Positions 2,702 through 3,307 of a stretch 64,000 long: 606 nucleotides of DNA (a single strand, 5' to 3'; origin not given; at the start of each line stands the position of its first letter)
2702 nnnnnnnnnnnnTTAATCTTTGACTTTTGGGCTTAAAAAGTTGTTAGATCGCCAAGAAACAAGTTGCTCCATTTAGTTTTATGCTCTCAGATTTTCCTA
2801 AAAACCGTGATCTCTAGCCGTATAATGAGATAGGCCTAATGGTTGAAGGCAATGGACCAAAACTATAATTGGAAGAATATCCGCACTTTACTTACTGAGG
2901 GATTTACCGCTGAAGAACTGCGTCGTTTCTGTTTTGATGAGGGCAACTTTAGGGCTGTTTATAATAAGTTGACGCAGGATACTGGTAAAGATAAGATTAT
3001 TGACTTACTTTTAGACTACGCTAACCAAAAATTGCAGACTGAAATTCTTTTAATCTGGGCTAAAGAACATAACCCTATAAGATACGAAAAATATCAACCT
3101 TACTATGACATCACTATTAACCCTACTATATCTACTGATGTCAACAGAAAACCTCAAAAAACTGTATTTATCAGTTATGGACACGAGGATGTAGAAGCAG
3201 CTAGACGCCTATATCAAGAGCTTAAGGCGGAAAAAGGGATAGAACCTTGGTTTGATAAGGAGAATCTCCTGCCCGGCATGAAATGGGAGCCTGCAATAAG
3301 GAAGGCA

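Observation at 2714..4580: AT-rich islet inside a nucleoside-transporter gene set encodes an adaptor-helix/TIR/unknown-domain protein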

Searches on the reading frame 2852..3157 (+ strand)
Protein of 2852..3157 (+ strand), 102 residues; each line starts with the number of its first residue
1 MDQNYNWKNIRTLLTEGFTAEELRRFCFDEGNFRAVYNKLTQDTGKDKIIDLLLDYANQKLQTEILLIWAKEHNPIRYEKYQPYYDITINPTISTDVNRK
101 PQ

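Call 34: find_homologous_proteins(query=window:2852-3157:+, max_evalue=0.01)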
Query window:2852-3157:+ (102 aa): 3 proteins with E <= 0.01 among 4 candidates.
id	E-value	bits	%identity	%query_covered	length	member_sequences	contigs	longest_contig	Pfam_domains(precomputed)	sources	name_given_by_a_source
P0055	1.7e-30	123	69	81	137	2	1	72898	PF19960.7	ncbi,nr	ncbi:MAG: hypothetical protein BroJett011_63330 [Chloroflexota bacterium]|nr:MAG: hypothetical prote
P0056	5.4e-30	122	69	82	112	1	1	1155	PF19960.7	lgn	-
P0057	3.6e-24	103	58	81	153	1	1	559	PF19960.7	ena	-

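Call 35: find_encoding_contigs(protein=P0055, flank=10000, max_places=3)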
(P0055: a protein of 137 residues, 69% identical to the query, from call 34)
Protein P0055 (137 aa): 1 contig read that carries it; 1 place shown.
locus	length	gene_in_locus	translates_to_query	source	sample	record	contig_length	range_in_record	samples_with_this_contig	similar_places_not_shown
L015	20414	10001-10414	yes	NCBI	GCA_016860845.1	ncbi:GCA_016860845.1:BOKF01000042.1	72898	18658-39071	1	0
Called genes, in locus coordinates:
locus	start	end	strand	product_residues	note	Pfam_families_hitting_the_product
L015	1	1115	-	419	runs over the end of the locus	PF07690:MFS_1, PF00083:Sugar_tr (faint), PF13347:MFS_2 (weak), PF12832:MFS_1_like, PF07690:MFS_1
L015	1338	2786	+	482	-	PF01565:FAD_binding_4, PF02913:FAD-oxidase_C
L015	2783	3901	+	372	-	PF01565:FAD_binding_4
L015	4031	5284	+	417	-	PF13187:Fer4_9 (faint), PF00037:Fer4 (faint), PF12797:Fer4_2 (faint), PF12838:Fer4_7, PF13183:Fer4_8, PF13484:Fer4_16, PF13534:Fer4_17, PF02754:CCG, +3 more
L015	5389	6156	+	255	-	-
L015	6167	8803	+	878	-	PF01326:PPDK_N, PF27448:Rph_4th, PF00391:PEP-utilizers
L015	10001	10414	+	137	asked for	PF19960:EAD7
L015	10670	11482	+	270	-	PF04471:Mrr_cat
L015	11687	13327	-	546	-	PF00027:cNMP_binding, PF01734:Patatin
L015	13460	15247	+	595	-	PF00704:Glyco_hydro_18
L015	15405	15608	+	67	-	-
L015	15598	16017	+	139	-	PF01850:PIN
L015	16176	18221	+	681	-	PF00270:DEAD (faint), PF04851:ResIII, PF17757:UvrB_inter, PF27431:UvrB_3rd, PF00271:Helicase_C, PF12344:UvrB, PF02151:UVR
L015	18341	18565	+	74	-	-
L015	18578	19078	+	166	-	PF05163:DinB, PF12867:DinB_2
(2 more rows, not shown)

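Call 63: search_protein_families(library=pfam, proteins=[P0055, P0056, P0057], max_evalue=0.01)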
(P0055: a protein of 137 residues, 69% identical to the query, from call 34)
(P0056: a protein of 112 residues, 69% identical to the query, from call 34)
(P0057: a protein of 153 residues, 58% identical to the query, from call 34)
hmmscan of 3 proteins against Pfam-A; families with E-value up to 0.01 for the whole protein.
P0055 (137 aa): 1 family
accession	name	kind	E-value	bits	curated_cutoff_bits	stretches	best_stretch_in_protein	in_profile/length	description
PF19960.5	EAD7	-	8.1e-09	35.6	32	1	55-120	1-62/62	Effector-associated domain 7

P0056 (112 aa): 1 family
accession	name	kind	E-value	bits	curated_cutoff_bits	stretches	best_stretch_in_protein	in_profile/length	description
PF19960.5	EAD7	-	3.6e-10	39.9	32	1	11-76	1-62/62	Effector-associated domain 7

P0057 (153 aa): 1 family
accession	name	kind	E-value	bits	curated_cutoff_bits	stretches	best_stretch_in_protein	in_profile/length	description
PF19960.5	EAD7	-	2.9e-08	33.8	32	1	10-75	1-62/62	Effector-associated domain 7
